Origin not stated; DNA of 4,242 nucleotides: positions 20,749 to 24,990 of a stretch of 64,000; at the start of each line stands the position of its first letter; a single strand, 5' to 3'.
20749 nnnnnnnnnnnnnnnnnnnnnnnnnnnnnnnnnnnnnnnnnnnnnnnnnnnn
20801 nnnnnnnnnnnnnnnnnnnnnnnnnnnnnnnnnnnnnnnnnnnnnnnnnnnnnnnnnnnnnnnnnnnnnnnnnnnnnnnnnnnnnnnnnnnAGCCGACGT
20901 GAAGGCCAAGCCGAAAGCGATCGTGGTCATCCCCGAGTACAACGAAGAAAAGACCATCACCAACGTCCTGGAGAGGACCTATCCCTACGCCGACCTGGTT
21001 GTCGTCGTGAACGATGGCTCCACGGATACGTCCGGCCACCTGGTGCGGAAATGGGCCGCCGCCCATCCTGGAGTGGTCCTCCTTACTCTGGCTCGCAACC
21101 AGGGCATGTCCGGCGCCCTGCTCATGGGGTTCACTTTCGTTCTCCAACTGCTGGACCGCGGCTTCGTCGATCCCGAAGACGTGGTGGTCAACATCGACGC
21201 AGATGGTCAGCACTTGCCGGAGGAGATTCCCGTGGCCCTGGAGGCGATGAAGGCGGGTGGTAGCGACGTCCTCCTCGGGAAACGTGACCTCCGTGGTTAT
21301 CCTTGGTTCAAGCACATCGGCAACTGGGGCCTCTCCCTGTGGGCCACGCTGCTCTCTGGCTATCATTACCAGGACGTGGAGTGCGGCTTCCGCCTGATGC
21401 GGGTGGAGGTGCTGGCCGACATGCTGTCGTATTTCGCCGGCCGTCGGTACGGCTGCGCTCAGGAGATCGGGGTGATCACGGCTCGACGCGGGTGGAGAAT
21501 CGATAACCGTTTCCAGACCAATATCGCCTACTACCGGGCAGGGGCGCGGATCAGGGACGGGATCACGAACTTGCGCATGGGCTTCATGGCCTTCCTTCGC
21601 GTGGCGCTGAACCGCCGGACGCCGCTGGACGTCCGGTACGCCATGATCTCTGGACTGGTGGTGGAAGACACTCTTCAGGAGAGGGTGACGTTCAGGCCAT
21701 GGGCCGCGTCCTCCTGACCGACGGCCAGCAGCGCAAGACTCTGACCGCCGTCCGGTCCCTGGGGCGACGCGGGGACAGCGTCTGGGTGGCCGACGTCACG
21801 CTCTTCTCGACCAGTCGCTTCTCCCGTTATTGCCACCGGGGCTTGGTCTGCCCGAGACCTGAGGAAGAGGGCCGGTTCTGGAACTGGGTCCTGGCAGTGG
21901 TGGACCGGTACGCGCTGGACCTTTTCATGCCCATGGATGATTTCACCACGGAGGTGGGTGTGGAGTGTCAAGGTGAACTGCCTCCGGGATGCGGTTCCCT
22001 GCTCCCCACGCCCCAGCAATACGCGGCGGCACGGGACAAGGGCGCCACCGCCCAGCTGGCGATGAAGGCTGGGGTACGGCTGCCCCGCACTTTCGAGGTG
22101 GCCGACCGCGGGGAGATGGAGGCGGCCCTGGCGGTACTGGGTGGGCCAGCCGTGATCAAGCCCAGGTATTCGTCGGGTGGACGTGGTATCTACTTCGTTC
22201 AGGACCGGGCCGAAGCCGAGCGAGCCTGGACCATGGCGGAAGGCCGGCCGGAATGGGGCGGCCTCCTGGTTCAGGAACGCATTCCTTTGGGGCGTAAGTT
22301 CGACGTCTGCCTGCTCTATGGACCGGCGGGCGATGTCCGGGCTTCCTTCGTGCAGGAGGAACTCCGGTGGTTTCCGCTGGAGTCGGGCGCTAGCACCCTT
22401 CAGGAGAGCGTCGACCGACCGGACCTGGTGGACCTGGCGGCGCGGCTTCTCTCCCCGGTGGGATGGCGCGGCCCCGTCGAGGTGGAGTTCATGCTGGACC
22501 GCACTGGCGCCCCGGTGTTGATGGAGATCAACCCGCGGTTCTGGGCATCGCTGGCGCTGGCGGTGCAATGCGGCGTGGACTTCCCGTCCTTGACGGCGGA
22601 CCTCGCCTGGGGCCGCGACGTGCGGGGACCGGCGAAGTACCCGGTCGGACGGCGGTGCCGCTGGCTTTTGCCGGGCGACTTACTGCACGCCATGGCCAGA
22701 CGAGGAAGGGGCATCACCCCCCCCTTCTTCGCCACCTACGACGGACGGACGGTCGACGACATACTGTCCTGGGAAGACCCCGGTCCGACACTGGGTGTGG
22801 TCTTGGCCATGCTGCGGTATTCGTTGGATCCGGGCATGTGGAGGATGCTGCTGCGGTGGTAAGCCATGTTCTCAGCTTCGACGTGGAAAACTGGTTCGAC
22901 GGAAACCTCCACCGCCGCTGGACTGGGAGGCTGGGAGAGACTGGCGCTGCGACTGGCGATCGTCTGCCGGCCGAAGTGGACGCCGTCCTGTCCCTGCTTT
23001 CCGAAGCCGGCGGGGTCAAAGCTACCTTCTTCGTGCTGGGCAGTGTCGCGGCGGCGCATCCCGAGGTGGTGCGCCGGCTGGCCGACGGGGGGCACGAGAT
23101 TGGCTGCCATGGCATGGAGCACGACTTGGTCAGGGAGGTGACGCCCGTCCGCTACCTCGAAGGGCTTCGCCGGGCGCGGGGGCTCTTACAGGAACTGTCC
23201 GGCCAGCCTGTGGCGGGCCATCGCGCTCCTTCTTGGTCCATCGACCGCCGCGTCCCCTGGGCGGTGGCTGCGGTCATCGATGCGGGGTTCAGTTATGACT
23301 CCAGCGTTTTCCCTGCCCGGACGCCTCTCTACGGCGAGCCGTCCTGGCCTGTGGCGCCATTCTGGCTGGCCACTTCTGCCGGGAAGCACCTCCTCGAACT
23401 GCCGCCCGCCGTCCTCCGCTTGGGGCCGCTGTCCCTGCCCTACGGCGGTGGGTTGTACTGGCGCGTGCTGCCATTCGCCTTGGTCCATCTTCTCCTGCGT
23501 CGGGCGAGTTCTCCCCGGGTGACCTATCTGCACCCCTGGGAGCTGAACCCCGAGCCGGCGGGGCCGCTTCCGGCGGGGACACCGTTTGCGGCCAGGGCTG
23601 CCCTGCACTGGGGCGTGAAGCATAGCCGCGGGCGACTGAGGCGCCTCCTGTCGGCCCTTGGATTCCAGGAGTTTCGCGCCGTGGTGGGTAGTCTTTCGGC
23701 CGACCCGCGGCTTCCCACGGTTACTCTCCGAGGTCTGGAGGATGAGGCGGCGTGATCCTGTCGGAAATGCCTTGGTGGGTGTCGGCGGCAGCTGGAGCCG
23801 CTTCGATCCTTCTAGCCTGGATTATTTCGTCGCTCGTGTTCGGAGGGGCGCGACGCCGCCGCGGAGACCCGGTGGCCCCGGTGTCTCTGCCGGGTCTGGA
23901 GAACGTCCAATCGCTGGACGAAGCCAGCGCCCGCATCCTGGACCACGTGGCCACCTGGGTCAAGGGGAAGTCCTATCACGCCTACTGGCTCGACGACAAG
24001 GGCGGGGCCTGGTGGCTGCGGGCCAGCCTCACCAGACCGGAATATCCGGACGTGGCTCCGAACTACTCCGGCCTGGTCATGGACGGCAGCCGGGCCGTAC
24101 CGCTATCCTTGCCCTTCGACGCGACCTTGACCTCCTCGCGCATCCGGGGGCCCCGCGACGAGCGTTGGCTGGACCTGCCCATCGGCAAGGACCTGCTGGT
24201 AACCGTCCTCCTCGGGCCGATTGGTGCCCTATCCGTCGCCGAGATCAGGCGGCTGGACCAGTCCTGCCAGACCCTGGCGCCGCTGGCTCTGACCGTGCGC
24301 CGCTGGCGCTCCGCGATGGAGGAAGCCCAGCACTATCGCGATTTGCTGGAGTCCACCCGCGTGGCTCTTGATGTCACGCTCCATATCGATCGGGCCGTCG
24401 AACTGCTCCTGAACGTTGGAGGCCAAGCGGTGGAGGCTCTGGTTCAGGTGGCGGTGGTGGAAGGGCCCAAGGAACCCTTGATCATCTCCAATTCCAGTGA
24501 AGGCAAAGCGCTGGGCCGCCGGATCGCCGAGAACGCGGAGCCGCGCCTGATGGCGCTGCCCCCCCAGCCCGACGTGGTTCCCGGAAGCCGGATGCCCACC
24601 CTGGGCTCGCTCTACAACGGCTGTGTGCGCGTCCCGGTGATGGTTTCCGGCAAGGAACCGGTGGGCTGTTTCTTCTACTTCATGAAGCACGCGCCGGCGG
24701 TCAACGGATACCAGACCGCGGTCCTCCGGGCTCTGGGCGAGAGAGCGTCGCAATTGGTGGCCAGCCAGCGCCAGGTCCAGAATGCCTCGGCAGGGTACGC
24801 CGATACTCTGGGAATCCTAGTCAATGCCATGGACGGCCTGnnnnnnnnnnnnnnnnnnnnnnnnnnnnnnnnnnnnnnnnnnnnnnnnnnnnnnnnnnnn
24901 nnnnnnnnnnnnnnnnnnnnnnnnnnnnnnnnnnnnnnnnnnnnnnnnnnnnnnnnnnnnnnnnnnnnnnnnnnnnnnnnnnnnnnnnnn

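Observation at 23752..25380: Degenerate membrane-anchored HD-GYP protein as a possible replacement for PelD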

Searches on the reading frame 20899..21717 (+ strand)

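Call 5: search_protein_families(library=pfam, proteins=[window:20899-21717:+], max_evalue=0.01)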
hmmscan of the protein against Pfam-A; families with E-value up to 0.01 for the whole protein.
window:20899-21717:+ (272 aa): 2 families
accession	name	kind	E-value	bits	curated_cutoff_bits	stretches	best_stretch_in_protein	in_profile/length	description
PF00535.33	Glycos_transf_2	-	3e-21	76.5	23.3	1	9-142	2-128/168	Glycosyl transferase family 2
PF13641.12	Glyco_tranf_2_3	-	0.00015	22.3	27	1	7-116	3-110/230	Glycosyltransferase like family 2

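Call 8: search_protein_families(library=ncbifam, proteins=[window:20899-21717:+], max_evalue=0.01)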
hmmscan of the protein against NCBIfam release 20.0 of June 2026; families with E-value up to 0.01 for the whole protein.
window:20899-21717:+ (272 aa): 13 families
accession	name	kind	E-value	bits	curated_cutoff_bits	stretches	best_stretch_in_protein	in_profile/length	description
NF007986.1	PRK10714.1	equivalog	4.5e-15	55.5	529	1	6-178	7-175/316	undecaprenyl-phosphate 4-deoxy-4-formamido-L-arabinose transferase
NF058614.1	PPMAGASynPpgS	equivalog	2.8e-11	43.3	370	1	8-202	3-190/226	polyprenyl-phospho-N-acetylgalactosaminyl synthase PpgS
TIGR03937.1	PgaC_IcaA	equivalog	3.3e-11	42.8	422.3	1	4-79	44-122/407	poly-beta-1,6-N-acetyl-D-glucosamine synthase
NF047588.1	GlcsyltransPgfSStrep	equivalog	9.4e-10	38.2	500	1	8-139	4-131/308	glycosyltransferase PgfS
TIGR04182.1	glyco_TIGR04182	equivalog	9.6e-10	38.3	325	1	8-225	3-201/293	S-layer glycoprotein N-glycosyltransferase AglJ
NF041391.1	DPhHxTase_Halo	equivalog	1.8e-09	36.9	375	1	13-211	3-183/213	dolichyl-phosphate hexose transferase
NF007482.0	PRK10073.1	equivalog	1.4e-08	34.1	423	1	2-80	3-83/334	glycosyltransferase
NF053846.1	glyco_with_XrtP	equivalog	5.5e-05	22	520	1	17-111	53-152/440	XrtP-associated glycosyltransferase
TIGR03469.1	HpnB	hypoth_equivalog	0.00011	21.3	379.25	1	3-74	42-121/386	hopene-associated glycosyltransferase HpnB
TIGR04283.1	glyco_like_mftF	equivalog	0.00064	19.4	182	1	9-54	3-51/221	TIGR04283 family arsenosugar biosynthesis glycosyltransferase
TIGR03111.1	glyc2_xrt_Gpos1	hypoth_equivalog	0.00064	18.6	363.95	1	3-78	47-127/439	TIGR03111 family XrtG-associated glycosyltransferase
NF047683.1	TeichurnBiosyTuaG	equivalog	0.0014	18.3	400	1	2-72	3-76/252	teichuronic acid biosynthesis protein TuaG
NF041875.1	EPS_EpsD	equivalog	0.0028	17.1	370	1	9-128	3-115/325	exopolysaccharide biosynthesis glycosyltransferase EpsD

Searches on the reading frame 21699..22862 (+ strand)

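Call 5: search_protein_families(library=pfam, proteins=[window:21699-22862:+], max_evalue=0.01)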
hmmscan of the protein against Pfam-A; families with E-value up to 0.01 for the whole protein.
window:21699-22862:+ (387 aa): 6 families
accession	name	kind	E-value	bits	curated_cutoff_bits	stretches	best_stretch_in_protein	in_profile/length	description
PF15632.11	ATPgrasp_Ter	-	1.2e-09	38.5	29.1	1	232-311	38-116/131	ATP-grasp in the biosynthetic pathway with Ter operon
PF02786.22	CPSase_L_D2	-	1.2e-09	38.4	19.8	2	113-180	1-70/211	Carbamoyl-phosphate synthase L chain, ATP binding domain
PF02655.19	ATP-grasp_3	-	3e-09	37.6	23.2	1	112-283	2-159/160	ATP-grasp domain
PF02222.28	ATP-grasp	-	7.7e-09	35.9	27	1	120-280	2-162/179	ATP-grasp domain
PF14397.11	ATPgrasp_ST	-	2.6e-07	30.6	31.4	1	108-173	16-85/278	Sugar-transfer associated ATP-grasp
PF13535.11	ATP-grasp_4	-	0.0047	17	27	0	150-178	4-32/160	ATP-grasp domain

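Call 8: search_protein_families(library=ncbifam, proteins=[window:21699-22862:+], max_evalue=0.01)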
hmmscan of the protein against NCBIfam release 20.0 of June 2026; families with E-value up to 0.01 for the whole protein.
window:21699-22862:+ (387 aa): 33 families (the best 25 are shown)
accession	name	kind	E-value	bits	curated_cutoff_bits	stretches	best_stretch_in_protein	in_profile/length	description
NF005315.0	PRK06849.1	equivalog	1.4e-14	53.9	406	1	3-287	6-282/389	hypothetical protein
NF009404.0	PRK12767.1-3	equivalog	2e-14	53.3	316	1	4-305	3-308/344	carbamoyl phosphate synthase-like protein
NF009402.0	PRK12767.1-1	equivalog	2.5e-13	49.5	218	1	60-292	61-287/329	carbamoyl phosphate synthase-like protein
NF009405.0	PRK12767.1-4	equivalog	3e-13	49.5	390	1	19-305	19-290/320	carbamoyl phosphate synthase-like protein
NF009406.0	PRK12767.1-5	equivalog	3.5e-09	36.2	271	1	113-298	113-288/327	carbamoyl phosphate synthase-like protein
NF002563.0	PRK02186.1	subfamily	4.7e-09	35.1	625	1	108-281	102-277/890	argininosuccinate lyase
TIGR00768.1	rimK_fam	subfamily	1e-08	34.9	143.4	1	105-195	79-170/276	RimK family alpha-L-glutamate ligase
NF009554.0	PRK12999.1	equivalog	1.9e-08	32.6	965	1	103-280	109-296/1147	pyruvate carboxylase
NF010623.0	PRK14016.1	subfamily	1.1e-07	30.4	877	1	111-183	212-285/871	cyanophycin synthetase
NF002378.0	PRK01372.1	subfamily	1.9e-07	30.1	243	1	109-278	96-268/305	D-alanine--D-alanine ligase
NF004680.0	PRK06019.1-6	equivalog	6.6e-07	28.4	327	1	102-219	105-221/405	5-(carboxyamino)imidazole ribonucleotide synthase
TIGR02068.2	cya_phycin_syn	equivalog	9.1e-07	27.2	850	1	110-205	210-303/862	cyanophycin synthetase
TIGR01205.1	D_ala_D_alaTIGR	subfamily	1.4e-06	27.5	245.65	0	109-206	102-201/318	D-alanine--D-alanine ligase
NF006766.0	PRK09288.1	equivalog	1.5e-06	27.2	339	1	132-195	132-198/396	formate-dependent phosphoribosylglycinamide formyltransferase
NF005543.0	PRK07206.1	subfamily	3.6e-06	25.9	302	1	106-180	101-178/416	hypothetical protein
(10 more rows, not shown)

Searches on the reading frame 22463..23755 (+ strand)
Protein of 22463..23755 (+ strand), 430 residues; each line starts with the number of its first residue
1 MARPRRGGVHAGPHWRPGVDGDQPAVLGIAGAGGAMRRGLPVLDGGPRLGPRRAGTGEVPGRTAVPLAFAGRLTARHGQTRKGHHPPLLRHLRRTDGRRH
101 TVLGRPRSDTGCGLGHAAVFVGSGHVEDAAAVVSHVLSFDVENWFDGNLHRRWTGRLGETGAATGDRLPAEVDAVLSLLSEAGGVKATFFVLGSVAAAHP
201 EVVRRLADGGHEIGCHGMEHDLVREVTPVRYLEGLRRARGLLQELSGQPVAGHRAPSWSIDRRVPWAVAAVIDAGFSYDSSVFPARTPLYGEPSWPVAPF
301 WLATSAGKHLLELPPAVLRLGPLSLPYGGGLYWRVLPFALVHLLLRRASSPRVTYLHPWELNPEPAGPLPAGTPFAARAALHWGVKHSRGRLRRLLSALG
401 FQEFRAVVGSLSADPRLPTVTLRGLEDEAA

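Call 5: search_protein_families(library=pfam, proteins=[window:22463-23755:+], max_evalue=0.01)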
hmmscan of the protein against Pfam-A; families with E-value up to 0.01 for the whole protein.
window:22463-23755:+ (430 aa): 2 families
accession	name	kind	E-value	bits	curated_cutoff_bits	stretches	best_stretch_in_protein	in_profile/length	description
PF11959.13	DUF3473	-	8.4e-25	87.7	29.6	1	280-408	1-129/130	Domain of unknown function (DUF3473)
PF01522.26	Polysacc_deac_1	-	1.7e-17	63.9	23.1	1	170-268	19-116/124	Polysaccharide deacetylase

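Call 8: search_protein_families(library=ncbifam, proteins=[window:22463-23755:+], max_evalue=0.01)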
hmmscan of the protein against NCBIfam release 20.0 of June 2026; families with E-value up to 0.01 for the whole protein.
window:22463-23755:+ (430 aa): 9 families
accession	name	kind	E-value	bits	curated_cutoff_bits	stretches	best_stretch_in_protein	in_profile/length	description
TIGR03006.1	pepcterm_polyde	equivalog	6.9e-61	205.8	276.2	1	137-407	3-270/272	XrtA system polysaccharide deacetylase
TIGR02764.1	spore_ybaN_pdaB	equivalog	1.6e-13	50.9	237.4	1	171-264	20-112/191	polysaccharide deacetylase family sporulation protein PdaB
NF045821.1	PgAcgDacpgdA1_Bac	equivalog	1.1e-11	44.2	400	1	183-267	113-198/282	peptidoglycan-N-acetylglucosamine deacetylase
TIGR04243.1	nodulat_NodB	equivalog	1.5e-11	44.1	240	1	174-256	19-101/197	chitooligosaccharide deacetylase NodB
NF045822.1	PgAcgDacpgdA2_Bac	equivalog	2.2e-10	40.3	400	1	156-256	67-167/274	peptidoglycan-N-acetylglucosamine deacetylase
TIGR02884.1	spore_pdaA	equivalog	8e-07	29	298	1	174-249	54-128/224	delta-lactam-biosynthetic de-N-acetylase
TIGR02873.1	spore_ylxY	hypoth_equivalog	3.5e-06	26.5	391.5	1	175-263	103-190/268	probable sporulation protein, polysaccharide deacetylase family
NF045820.1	PgAcgDacpgdA_Strep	equivalog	1.9e-05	23.7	800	1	173-224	284-334/463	peptidoglycan-N-acetylglucosamine deacetylase PgdA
TIGR03212.1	uraD_N-term-dom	equivalog_domain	2.7e-05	23.4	424.6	1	184-290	90-192/297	allantoinase PuuE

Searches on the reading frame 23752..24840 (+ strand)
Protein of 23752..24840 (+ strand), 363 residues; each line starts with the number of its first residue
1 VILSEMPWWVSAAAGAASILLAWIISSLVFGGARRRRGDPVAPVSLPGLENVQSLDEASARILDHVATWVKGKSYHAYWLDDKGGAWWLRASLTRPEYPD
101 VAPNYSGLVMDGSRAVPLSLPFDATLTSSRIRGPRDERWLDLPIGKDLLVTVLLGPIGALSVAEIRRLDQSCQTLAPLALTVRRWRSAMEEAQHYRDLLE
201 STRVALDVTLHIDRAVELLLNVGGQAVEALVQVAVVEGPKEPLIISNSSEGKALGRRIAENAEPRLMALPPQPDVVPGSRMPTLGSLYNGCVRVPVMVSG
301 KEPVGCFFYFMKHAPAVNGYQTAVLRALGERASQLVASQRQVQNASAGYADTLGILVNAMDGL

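Call 23: search_protein_families(library=pfam, proteins=[window:23752-24840:+], max_evalue=10)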
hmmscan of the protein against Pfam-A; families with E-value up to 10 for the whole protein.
window:23752-24840:+ (363 aa): 1 family
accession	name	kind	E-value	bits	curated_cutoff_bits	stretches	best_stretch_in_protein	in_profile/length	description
PF13185.12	GAF_2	-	0.007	17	28.6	1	287-336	91-135/136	GAF domain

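Call 36: search_protein_families(library=ncbifam, proteins=[window:23752-24840:+], max_evalue=10)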
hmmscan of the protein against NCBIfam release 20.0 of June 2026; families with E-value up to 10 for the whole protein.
window:23752-24840:+ (363 aa): 0 families
